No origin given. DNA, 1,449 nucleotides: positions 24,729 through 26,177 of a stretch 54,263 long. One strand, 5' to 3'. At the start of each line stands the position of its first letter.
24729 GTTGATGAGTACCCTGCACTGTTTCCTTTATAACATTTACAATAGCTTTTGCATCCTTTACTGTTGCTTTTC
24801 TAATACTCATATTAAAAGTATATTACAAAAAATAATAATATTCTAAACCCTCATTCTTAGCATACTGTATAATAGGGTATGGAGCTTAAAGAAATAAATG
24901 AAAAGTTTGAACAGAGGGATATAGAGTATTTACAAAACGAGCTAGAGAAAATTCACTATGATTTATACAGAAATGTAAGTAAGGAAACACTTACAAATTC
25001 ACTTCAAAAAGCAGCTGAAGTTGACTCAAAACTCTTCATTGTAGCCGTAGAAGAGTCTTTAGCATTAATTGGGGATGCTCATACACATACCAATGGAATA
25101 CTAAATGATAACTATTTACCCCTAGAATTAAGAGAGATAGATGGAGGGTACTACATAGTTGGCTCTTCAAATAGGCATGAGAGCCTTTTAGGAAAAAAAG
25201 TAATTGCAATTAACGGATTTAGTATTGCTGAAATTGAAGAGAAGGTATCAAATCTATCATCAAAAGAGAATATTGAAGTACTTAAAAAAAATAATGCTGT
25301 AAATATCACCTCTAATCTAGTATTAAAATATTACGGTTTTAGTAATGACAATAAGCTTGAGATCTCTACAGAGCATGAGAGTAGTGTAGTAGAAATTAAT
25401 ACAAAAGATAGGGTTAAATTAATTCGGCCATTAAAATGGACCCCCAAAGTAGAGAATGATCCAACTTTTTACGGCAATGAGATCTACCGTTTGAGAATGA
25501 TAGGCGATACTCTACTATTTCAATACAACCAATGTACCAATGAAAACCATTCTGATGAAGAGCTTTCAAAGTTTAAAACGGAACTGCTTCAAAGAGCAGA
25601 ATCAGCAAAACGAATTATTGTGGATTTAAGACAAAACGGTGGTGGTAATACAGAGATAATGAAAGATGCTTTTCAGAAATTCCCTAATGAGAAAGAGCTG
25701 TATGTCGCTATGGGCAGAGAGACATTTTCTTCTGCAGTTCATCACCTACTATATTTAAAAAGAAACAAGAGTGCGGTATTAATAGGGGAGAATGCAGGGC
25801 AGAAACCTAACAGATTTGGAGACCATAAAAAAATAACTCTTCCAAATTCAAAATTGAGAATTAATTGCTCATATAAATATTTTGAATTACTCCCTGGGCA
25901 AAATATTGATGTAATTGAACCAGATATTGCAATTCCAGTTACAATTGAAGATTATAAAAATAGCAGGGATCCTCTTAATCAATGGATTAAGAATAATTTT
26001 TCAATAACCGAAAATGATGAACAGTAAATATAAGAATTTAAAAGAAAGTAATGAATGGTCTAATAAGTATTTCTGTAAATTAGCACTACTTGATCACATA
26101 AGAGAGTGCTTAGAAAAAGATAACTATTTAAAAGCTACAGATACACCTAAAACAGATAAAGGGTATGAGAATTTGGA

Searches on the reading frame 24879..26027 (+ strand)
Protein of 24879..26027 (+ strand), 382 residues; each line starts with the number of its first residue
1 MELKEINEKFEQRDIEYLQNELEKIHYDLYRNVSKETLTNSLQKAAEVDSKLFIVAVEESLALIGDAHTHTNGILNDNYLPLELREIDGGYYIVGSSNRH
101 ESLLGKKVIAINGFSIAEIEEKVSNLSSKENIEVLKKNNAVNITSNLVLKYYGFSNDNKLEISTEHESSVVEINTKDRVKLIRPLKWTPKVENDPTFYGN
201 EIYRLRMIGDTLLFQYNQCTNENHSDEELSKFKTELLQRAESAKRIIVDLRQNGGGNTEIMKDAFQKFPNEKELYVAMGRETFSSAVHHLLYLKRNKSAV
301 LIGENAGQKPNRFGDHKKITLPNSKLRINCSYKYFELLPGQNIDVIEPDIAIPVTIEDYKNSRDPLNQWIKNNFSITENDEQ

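Call 73: search_protein_families(library=pfam, proteins=[window:24879-26027:+], max_evalue=0.00001)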
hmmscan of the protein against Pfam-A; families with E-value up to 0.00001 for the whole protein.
window:24879-26027:+ (382 aa): 1 family
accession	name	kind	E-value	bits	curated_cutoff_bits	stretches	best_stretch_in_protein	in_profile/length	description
PF03572.23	Peptidase_S41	-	3.4e-08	33.7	24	0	223-275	12-62/165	Peptidase family S41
